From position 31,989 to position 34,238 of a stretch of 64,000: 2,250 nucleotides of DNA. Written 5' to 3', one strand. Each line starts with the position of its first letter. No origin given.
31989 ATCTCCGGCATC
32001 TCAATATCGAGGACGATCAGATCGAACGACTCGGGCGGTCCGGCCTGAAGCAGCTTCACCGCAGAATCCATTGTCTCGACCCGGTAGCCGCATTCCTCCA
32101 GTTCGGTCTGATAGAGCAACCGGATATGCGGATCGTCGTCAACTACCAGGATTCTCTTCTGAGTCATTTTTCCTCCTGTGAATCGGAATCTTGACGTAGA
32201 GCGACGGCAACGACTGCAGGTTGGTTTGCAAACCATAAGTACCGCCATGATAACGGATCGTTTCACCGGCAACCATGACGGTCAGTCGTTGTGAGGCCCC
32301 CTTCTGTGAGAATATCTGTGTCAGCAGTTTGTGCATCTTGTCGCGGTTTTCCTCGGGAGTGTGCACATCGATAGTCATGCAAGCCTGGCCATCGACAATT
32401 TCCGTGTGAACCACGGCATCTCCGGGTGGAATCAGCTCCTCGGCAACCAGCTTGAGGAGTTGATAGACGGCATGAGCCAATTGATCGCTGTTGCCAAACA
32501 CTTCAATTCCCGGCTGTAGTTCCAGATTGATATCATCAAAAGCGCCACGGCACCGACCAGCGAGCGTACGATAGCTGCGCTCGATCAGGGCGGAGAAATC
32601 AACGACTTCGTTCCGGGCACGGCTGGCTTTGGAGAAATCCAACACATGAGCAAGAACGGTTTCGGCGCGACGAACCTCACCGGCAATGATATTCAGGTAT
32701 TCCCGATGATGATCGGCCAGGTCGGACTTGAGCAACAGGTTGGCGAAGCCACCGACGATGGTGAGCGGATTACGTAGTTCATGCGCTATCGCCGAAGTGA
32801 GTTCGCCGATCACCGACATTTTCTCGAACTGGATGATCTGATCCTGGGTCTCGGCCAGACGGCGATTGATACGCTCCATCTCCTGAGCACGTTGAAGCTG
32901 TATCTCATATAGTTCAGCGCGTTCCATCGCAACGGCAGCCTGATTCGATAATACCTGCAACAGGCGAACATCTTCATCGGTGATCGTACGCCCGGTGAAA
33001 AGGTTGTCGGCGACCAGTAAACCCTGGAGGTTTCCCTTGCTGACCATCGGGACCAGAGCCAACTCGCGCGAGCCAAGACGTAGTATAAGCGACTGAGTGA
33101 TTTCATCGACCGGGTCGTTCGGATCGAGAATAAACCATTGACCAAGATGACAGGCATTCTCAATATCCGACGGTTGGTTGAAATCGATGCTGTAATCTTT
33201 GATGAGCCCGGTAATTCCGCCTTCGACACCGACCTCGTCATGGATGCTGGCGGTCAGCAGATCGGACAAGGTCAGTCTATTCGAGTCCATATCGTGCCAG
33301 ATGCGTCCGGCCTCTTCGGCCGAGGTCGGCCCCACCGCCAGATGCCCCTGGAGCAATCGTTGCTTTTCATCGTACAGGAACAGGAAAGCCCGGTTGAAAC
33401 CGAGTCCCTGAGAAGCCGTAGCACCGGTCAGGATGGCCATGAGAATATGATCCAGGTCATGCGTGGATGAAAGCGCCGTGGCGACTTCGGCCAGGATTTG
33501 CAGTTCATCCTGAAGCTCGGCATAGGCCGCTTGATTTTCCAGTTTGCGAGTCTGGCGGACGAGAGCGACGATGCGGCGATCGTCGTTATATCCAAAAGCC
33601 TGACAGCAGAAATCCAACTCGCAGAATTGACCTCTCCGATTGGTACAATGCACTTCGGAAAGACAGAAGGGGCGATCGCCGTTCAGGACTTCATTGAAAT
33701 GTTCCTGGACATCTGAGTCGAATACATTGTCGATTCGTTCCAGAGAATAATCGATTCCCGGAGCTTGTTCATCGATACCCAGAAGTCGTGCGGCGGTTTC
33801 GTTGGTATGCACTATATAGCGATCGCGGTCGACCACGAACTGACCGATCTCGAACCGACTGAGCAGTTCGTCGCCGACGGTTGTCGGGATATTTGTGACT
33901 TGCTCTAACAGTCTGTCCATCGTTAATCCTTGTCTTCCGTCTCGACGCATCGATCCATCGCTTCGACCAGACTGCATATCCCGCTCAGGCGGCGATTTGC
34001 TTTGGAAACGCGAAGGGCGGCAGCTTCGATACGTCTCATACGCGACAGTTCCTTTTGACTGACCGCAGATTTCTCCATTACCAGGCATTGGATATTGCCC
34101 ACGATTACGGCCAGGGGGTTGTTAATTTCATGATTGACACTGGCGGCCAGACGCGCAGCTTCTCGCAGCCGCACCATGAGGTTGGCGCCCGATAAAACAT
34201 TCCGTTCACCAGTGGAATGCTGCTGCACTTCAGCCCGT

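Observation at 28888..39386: Unusual signalling tail fused to the flagellar operon in place of a chemotaxis block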

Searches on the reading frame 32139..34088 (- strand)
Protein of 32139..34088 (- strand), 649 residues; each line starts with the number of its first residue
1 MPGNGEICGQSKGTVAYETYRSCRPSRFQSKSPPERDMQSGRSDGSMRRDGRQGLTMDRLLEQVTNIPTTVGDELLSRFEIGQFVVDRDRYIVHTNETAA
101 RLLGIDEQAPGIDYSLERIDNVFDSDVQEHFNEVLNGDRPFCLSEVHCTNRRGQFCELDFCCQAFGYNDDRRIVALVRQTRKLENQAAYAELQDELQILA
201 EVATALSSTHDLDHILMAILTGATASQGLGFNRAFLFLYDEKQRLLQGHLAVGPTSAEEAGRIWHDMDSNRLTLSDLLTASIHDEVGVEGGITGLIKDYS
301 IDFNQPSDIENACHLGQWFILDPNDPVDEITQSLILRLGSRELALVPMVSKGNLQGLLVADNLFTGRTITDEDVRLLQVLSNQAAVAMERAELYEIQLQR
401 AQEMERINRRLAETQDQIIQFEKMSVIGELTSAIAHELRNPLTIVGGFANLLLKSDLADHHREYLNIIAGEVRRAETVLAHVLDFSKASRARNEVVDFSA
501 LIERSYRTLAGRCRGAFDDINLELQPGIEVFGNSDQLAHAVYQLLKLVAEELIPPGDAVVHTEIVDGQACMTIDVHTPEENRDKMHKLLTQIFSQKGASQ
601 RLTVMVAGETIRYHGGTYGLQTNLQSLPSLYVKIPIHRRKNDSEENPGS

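Call 4: search_protein_families(library=pfam, proteins=[window:32139-34088:-], max_evalue=0.1)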
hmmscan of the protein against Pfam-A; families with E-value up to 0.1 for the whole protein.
window:32139-34088:- (649 aa): 9 families
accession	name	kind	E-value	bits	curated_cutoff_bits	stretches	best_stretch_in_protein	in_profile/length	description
PF00512.31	HisKA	-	3.3e-14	53.1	26.9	1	428-488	3-63/66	His Kinase A (phospho-acceptor) domain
PF01590.32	GAF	-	1.4e-08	35.7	22.4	1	225-388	13-133/133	GAF domain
PF13185.12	GAF_2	-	9.7e-06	26.3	28.6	1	309-389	57-136/136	GAF domain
PF13492.12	GAF_3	-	1.1e-05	26.3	27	1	338-390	78-129/129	GAF domain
PF13426.13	PAS_9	-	0.0022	18.7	27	1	84-174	5-92/103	PAS domain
PF00989.32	PAS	-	0.0023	18.4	22.6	1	82-173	13-104/113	PAS fold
PF11849.14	DUF3369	-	0.0096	16.6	27.2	0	365-395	136-166/168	Domain of unknown function (DUF3369)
PF08448.16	PAS_4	-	0.023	15.4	23.1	0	84-158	9-83/110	PAS fold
PF13188.13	PAS_8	-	0.057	13.8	21.8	0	82-126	13-56/65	PAS domain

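Call 29: search_solved_structures(query=window:32139-33920:-, max_evalue=0.001, show_alignments=2)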
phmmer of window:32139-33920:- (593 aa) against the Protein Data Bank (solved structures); distinct sequences matched with E-value up to 0.001: 21.
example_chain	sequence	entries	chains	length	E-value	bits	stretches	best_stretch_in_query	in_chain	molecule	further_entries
3d36_A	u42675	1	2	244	3.3e-16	62.6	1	361-581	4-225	Sporulation kinase B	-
3a0r_A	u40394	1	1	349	7e-14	55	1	360-454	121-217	Sensor protein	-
9jfj_A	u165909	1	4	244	2.7e-10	43.2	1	358-569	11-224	Sensor histidine kinase ZraS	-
8a7f_A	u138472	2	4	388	5.7e-09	38.8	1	338-569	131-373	Putative Sensory box protein,Sensor protein FixL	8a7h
8a3u_A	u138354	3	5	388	5.8e-09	38.7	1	338-569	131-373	Putative Sensory box protein,Sensor protein FixL | Putative Sensory box protein,Putative Sensory box protein,Sensor protein FixL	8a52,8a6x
4gcz_A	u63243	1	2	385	2e-08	37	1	345-569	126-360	Blue-light photoreceptor, Sensor protein fixL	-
7z8n_A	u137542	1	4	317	2.2e-06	30.2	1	365-435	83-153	Histidine kinase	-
7n0e_A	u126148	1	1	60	6.3e-06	28.7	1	374-431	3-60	Histidine kinase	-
8vc9_A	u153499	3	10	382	1.1e-05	28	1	342-438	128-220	Leptospira virulence regulator B (LvrB) | histidine kinase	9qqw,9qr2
4jas_A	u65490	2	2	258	1.3e-05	27.7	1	372-586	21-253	Histidine kinase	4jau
6dk8_A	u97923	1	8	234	2e-05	27.1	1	373-582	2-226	RetS (Regulator of Exopolysaccharide and Type III Secretion)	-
6dk7_A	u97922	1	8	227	4e-05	26.1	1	373-580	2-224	RetS (Regulator of Exopolysaccharide and Type III Secretion)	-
4mcw_A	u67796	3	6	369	5.4e-05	25.6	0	284-347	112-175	Metal dependent phosphohydrolase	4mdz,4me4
7n0e_B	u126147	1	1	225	5.9e-05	25.5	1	373-579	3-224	Histidine kinase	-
5uht_A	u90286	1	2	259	0.00014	24.2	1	372-586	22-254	Sensor histidine kinase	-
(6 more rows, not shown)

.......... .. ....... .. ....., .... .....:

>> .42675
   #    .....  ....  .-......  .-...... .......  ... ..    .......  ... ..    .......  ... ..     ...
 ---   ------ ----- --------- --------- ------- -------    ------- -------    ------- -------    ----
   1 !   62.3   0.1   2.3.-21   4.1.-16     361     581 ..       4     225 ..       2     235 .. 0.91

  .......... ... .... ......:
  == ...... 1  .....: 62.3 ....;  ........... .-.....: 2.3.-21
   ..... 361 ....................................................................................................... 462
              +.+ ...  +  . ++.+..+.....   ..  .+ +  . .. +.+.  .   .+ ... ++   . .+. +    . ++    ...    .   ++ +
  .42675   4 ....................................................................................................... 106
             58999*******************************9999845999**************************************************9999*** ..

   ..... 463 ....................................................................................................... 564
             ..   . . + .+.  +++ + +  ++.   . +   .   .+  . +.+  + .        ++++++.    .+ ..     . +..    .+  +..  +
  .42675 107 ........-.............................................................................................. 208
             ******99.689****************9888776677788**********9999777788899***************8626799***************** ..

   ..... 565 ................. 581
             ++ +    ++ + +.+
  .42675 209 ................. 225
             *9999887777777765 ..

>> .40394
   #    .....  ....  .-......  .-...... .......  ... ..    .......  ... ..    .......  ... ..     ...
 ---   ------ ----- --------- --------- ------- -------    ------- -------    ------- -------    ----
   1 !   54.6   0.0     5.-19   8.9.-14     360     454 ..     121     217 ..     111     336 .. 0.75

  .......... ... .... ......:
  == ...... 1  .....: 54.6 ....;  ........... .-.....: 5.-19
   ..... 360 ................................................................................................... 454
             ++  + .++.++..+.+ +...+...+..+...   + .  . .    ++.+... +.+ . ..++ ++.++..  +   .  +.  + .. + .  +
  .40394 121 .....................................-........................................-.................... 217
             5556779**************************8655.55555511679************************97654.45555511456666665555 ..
